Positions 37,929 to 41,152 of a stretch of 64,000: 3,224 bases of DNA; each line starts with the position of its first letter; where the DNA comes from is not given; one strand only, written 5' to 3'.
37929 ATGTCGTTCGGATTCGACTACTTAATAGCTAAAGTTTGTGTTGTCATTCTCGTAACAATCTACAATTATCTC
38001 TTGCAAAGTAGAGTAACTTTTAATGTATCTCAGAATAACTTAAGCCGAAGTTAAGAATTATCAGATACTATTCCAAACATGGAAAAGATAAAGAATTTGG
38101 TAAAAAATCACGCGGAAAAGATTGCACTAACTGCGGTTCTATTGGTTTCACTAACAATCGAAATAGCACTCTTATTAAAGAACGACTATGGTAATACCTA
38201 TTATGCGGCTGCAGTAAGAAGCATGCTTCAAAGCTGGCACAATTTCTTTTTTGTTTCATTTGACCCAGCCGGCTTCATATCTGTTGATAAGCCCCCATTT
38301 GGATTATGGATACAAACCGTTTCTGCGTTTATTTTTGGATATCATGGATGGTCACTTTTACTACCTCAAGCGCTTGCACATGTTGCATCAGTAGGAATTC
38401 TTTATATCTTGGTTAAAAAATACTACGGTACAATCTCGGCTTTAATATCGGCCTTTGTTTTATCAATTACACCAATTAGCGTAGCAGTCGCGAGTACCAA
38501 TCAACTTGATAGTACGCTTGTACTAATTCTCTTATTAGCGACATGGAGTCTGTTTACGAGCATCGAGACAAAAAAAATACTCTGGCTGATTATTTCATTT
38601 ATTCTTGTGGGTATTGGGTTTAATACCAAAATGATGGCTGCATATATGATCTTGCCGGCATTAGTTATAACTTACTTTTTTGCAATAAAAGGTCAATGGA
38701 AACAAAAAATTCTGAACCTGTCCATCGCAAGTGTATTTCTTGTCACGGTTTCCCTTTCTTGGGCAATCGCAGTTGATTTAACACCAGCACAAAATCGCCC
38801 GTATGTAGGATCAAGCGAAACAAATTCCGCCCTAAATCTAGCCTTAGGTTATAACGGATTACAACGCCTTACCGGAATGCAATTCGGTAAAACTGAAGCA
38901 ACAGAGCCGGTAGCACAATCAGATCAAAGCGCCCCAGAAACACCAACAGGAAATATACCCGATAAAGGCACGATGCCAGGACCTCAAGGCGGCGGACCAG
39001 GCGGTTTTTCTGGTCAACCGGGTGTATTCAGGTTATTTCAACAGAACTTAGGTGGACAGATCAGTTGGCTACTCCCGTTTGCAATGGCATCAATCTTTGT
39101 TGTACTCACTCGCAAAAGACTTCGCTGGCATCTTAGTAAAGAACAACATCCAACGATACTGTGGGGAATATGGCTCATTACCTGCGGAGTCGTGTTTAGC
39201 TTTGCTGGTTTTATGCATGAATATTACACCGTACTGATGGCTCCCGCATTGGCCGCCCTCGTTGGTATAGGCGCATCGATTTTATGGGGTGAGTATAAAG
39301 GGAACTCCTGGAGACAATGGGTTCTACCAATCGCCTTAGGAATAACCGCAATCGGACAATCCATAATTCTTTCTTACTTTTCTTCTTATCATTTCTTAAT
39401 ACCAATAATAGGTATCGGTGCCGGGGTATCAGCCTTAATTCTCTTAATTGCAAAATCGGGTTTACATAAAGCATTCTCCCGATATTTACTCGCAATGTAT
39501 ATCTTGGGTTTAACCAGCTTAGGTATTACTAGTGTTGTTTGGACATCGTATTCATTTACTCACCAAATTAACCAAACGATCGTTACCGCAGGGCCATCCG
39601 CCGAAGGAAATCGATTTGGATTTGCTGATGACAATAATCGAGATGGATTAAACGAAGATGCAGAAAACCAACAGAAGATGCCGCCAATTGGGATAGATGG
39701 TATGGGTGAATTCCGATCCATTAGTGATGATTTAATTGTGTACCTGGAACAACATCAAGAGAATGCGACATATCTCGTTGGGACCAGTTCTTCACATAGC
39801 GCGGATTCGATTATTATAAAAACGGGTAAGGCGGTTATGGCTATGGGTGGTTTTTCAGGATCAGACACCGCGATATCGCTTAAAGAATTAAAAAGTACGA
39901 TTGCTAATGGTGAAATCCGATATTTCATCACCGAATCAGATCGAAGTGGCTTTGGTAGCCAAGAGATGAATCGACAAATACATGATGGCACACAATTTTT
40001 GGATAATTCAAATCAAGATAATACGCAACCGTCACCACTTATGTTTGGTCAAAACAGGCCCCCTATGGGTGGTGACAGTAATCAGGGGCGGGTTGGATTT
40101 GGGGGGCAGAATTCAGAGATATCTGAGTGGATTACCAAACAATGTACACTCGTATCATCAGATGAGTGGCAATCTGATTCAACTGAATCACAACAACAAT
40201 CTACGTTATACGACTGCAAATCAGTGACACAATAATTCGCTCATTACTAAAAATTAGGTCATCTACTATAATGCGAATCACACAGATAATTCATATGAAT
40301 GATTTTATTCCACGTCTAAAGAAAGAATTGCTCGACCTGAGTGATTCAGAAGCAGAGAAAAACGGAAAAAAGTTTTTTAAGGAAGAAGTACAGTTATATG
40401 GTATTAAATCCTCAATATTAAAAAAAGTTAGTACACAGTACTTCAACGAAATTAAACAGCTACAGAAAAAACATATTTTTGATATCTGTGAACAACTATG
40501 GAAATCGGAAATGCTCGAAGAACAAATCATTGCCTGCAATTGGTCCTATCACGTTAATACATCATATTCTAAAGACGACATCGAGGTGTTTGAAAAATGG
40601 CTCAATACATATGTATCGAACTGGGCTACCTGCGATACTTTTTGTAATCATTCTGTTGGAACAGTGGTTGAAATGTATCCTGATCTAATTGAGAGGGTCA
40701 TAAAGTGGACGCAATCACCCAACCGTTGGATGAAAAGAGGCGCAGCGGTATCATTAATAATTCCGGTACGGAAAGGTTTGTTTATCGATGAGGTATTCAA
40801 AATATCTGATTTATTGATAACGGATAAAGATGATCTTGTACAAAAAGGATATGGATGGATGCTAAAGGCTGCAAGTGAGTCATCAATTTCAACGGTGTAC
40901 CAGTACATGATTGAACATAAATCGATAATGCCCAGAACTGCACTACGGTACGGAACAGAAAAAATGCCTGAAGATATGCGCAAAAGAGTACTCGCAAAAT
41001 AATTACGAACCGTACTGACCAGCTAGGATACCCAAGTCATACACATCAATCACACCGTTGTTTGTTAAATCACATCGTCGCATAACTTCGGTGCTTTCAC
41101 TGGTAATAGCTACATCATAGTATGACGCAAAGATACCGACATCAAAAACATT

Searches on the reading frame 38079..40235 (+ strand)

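Call 6: search_protein_families(library=pfam, proteins=[window:38079-40235:+], max_evalue=0.01)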
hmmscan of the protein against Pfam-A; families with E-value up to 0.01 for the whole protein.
window:38079-40235:+ (718 aa): 3 families
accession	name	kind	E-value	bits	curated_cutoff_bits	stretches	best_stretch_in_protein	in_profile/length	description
PF13231.12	PMT_2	-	1.2e-29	104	26.1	1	70-228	1-160/160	Dolichyl-phosphate-mannose-protein mannosyltransferase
PF24878.1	YkcB_C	-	2.5e-26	91.8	27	1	552-630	1-78/85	Putative mannosyltransferase YkcB-like, C-terminal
PF02366.24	PMT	-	1.1e-05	25.5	22.7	1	36-232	27-230/245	Dolichyl-phosphate-mannose-protein mannosyltransferase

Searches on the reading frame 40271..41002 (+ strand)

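Call 6: search_protein_families(library=pfam, proteins=[window:40271-41002:+], max_evalue=0.01)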
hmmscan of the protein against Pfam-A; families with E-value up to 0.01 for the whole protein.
window:40271-41002:+ (243 aa): 2 families
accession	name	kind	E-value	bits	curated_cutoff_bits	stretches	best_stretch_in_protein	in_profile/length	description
PF08713.17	DNA_alkylation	-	4.8e-58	196.8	21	1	16-232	1-213/213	DNA alkylation repair enzyme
PF14910.11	MMS22L_N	-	0.0034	16.3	27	1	172-213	609-650/708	S-phase genomic integrity recombination mediator, N-terminal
